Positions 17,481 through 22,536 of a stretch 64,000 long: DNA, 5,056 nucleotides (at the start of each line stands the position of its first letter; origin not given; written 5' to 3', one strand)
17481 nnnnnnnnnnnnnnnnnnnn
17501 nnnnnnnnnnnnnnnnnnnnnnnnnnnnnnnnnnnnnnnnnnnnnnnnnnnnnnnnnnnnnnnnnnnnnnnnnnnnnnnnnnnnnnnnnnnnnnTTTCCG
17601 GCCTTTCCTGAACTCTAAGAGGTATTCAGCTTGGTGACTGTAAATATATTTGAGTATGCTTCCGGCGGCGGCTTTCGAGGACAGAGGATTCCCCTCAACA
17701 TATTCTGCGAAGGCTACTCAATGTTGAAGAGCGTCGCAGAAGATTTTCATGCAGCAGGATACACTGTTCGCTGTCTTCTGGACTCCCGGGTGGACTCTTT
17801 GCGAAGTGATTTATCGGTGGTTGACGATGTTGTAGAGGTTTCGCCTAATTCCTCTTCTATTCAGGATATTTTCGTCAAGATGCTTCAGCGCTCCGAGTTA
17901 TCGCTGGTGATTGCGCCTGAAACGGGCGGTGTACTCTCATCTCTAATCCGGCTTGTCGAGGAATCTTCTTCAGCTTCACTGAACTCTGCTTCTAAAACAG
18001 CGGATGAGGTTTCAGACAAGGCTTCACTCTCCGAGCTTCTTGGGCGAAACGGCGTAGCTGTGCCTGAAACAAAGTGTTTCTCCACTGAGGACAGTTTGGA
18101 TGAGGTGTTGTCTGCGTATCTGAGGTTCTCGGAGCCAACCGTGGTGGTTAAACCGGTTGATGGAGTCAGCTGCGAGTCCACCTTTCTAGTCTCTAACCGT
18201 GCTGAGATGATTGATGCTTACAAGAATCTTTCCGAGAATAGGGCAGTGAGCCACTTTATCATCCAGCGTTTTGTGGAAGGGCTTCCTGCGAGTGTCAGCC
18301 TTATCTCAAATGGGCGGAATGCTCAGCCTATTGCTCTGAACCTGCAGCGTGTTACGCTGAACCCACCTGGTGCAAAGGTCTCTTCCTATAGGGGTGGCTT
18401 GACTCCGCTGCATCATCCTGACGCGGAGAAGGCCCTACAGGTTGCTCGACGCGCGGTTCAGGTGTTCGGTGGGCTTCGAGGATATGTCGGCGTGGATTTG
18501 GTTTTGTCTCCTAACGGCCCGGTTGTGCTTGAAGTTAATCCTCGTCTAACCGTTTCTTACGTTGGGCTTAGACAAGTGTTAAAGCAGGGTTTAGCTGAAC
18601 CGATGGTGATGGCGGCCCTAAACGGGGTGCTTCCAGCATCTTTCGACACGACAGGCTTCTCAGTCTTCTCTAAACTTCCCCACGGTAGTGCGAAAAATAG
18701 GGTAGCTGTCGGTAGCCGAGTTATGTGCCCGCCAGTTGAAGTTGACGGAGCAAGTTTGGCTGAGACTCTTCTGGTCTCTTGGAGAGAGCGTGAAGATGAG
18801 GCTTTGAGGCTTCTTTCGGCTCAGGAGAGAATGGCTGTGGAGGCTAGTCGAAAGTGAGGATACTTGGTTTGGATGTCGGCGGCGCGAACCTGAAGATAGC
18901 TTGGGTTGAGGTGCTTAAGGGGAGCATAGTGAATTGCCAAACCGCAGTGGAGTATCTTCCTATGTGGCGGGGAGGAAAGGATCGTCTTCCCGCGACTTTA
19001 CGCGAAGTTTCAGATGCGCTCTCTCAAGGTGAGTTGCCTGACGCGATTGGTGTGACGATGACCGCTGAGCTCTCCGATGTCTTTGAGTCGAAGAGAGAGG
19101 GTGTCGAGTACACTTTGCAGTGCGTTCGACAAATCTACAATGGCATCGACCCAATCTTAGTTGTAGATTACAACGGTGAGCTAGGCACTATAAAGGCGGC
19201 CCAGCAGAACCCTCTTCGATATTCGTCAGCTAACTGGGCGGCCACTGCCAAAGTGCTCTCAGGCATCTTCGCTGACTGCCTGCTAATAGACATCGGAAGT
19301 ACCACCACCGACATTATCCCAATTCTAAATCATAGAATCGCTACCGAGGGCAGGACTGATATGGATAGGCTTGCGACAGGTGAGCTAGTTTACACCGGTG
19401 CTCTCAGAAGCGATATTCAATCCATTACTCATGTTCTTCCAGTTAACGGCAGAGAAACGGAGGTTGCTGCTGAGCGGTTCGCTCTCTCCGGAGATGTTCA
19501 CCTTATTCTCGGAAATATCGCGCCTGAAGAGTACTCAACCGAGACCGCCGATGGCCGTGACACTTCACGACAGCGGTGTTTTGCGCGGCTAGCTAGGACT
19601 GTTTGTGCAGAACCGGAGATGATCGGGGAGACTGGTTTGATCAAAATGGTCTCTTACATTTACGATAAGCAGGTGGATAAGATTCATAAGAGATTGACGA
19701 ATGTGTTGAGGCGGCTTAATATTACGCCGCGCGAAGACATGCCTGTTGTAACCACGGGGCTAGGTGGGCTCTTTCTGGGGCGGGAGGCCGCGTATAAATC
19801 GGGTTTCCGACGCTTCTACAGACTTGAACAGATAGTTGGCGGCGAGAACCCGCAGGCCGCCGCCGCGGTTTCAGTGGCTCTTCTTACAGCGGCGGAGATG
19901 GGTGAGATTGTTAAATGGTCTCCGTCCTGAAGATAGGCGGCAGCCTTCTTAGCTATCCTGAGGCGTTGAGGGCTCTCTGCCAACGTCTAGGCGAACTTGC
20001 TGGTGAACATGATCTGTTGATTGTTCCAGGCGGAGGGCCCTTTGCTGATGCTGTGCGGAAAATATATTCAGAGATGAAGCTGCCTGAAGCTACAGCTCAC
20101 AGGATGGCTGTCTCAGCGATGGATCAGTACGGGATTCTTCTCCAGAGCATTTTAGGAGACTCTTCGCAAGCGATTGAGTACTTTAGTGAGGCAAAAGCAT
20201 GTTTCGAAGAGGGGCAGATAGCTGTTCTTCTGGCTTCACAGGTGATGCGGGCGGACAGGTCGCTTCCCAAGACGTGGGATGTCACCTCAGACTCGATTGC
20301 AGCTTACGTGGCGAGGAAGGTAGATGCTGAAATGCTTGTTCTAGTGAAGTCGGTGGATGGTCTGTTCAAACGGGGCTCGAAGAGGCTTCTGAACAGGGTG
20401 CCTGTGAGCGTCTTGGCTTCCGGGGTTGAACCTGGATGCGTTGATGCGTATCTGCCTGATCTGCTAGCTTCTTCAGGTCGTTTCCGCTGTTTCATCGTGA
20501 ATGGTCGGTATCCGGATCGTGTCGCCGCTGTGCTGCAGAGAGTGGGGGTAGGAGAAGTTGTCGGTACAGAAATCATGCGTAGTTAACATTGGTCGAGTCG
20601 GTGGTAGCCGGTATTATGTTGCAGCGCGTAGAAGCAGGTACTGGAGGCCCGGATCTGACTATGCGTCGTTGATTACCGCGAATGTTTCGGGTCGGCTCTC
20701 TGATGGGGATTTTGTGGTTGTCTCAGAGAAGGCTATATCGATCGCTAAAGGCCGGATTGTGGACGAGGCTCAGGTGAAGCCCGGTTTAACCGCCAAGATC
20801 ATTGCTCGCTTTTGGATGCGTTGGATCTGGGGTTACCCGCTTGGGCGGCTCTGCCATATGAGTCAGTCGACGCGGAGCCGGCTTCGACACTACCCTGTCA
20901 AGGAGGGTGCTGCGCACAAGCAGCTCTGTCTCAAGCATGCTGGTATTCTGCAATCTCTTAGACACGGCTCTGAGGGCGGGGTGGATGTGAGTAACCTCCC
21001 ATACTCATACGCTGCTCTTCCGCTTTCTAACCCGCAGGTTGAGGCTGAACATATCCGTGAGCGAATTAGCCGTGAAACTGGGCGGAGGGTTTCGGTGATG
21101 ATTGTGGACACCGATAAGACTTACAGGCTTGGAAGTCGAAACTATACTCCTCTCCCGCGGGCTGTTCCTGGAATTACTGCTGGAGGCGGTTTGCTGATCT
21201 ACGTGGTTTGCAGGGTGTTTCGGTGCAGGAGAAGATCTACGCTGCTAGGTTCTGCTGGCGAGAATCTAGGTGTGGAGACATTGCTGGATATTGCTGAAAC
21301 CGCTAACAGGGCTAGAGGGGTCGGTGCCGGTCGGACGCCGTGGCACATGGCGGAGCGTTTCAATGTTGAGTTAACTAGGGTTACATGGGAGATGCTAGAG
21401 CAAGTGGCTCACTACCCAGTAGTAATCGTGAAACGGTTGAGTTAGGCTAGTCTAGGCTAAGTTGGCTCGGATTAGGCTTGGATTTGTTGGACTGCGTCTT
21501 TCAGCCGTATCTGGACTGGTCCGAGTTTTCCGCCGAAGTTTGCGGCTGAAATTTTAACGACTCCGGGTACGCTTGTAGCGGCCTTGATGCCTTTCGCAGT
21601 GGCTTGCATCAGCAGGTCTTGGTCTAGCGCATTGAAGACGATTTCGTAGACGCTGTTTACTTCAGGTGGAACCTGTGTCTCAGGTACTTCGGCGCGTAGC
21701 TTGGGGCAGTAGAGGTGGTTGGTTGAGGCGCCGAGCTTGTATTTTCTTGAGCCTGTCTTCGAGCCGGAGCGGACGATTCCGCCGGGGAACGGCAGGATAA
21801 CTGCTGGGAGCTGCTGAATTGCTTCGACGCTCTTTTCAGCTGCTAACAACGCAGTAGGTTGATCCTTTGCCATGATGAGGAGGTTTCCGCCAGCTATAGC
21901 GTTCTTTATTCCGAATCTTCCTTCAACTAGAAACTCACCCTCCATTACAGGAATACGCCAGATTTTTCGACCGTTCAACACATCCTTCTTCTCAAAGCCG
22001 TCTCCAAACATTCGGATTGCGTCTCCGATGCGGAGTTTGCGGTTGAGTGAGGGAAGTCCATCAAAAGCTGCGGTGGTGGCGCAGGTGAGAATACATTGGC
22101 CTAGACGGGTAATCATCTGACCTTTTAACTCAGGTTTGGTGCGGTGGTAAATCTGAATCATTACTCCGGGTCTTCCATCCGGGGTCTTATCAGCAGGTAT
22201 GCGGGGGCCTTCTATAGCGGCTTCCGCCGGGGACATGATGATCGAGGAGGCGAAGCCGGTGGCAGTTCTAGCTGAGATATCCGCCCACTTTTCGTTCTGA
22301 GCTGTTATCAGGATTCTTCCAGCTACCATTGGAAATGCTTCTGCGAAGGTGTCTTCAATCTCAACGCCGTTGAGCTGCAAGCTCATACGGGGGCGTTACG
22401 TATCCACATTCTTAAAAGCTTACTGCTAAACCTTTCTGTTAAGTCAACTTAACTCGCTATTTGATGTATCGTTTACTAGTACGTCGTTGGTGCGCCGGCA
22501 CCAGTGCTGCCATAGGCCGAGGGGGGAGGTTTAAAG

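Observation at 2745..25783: Self-contained H4MPT/methanofuran C1 island (enzymes plus both cofactor pathways) in a Cdv-type archaeon, without mcr/mtr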

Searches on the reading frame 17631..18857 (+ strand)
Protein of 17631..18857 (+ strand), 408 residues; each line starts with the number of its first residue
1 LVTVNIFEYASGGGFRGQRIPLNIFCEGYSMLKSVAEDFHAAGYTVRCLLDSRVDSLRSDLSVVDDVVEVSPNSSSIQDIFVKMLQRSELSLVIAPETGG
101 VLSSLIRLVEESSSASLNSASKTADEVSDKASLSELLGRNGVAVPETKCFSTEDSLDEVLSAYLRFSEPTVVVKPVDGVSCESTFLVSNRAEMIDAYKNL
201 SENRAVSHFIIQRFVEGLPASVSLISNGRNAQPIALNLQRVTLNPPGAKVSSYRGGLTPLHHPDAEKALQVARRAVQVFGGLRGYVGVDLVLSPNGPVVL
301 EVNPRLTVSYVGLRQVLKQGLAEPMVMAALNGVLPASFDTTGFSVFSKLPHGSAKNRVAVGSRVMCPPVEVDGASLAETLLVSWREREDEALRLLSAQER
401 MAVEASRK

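Call 4: search_protein_families(library=pfam, proteins=[window:17631-18857:+])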
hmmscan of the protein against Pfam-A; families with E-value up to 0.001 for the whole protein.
window:17631-18857:+ (408 aa): 5 families
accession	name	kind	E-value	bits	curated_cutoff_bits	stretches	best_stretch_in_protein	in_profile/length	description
PF02655.19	ATP-grasp_3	-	1.5e-35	123.1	23.2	1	127-308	1-159/160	ATP-grasp domain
PF18301.6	preATP-grasp_3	-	2.8e-11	43.9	26.3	1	46-122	3-74/76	pre ATP-grasp 3 domain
PF14397.11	ATPgrasp_ST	-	2e-10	40.8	31.4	1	263-311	213-261/278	Sugar-transfer associated ATP-grasp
PF08443.16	RimK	-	2e-05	24.7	21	1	128-305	2-166/188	RimK-like ATP-grasp domain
PF01071.24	GARS_A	-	0.00018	21.9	27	0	130-305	3-188/194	Phosphoribosylglycinamide synthetase, ATP-grasp (A) domain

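Call 7: search_protein_families(library=ncbifam, proteins=[window:17631-18857:+])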
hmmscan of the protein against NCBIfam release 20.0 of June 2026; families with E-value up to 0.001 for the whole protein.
window:17631-18857:+ (408 aa): 15 families
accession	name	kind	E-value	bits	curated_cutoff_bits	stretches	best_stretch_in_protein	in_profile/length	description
NF040722.1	MfnD_Meth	equivalog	1.8e-33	116.2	400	2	208-315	160-260/288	tyramine--L-glutamate ligase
NF002563.0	PRK02186.1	subfamily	9.5e-16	57.2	625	1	124-307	101-278/890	argininosuccinate lyase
TIGR00768.1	rimK_fam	subfamily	9.9e-12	44.8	143.4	1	105-325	64-272/276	RimK family alpha-L-glutamate ligase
NF040720.1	MptN_Meth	equivalog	2e-08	33.6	350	1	113-216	86-184/291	tetrahydromethanopterin:alpha-L-glutamate ligase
NF005543.0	PRK07206.1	subfamily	2.2e-08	33.2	302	1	26-306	8-288/416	hypothetical protein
NF009402.0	PRK12767.1-1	equivalog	3.1e-06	26.2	218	1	73-308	57-278/329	carbamoyl phosphate synthase-like protein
TIGR02068.2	cya_phycin_syn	equivalog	3.1e-06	25.5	850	1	120-219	204-298/862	cyanophycin synthetase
NF038074.1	fam_STM4014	hypoth_equivalog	3.8e-06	26.5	175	0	265-304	285-325/349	STM4014 family protein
NF009405.0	PRK12767.1-4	equivalog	4.6e-06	25.8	390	1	101-306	84-266/320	carbamoyl phosphate synthase-like protein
TIGR02144.1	LysX_arch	equivalog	6.3e-06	25.5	275.6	1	107-305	66-253/281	lysine biosynthesis protein LysX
TIGR04356.1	grasp_GAK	hypoth_equivalog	1.2e-05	24.5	300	1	105-303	76-259/287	GAK system ATP-grasp enzyme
NF010623.0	PRK14016.1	subfamily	3.7e-05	22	877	1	117-217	201-297/871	cyanophycin synthetase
TIGR02291.1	rimK_rel_E_lig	hypoth_equivalog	4.6e-05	22.5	314.2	0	257-307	222-271/317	alpha-L-glutamate ligase-like protein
TIGR01369.1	CPSaseII_lrg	equivalog_domain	0.00011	20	1027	1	82-321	622-856/1052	carbamoyl-phosphate synthase (glutamine-hydrolyzing) large subunit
NF053643.1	Ddl_archaea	equivalog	0.00078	18.5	500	0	118-305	95-271/367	putative pseudomurein biosynthesis ATP-grasp protein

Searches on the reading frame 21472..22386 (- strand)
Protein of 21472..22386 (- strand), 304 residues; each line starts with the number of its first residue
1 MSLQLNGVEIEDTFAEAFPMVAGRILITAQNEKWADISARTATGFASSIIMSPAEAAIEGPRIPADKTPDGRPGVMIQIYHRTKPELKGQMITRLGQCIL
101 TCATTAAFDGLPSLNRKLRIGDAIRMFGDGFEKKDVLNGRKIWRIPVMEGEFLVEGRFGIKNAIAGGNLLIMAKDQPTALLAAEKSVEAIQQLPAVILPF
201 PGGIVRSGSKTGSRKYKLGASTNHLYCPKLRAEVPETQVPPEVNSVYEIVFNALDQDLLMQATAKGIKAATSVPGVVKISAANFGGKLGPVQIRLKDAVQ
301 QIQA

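Call 5: search_protein_families(library=pfam, proteins=[window:21472-22386:-])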
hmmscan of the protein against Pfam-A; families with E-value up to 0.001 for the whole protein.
window:21472-22386:- (304 aa): 2 families
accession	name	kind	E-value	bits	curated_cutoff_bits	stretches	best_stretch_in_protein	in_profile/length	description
PF02741.20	FTR_C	-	5.6e-57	192.4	25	1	150-297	1-148/149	FTR, proximal lobe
PF01913.23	FTR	-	4.8e-54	182.6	27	1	4-147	2-142/142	Formylmethanofuran-tetrahydromethanopterin formyltransferase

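Call 7: search_protein_families(library=ncbifam, proteins=[window:21472-22386:-])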
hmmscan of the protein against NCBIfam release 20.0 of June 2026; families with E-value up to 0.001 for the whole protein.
window:21472-22386:- (304 aa): 2 families
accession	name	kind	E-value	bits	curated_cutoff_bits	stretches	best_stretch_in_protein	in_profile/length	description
NF002554.0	PRK02114.1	subfamily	2.6e-120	401.3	297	1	4-298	2-295/297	formylmethanofuran--tetrahydromethanopterin N-formyltransferase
TIGR03119.1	one_C_fhcD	equivalog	1.1e-117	392.6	292.6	1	10-297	1-287/288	formylmethanofuran--tetrahydromethanopterin N-formyltransferase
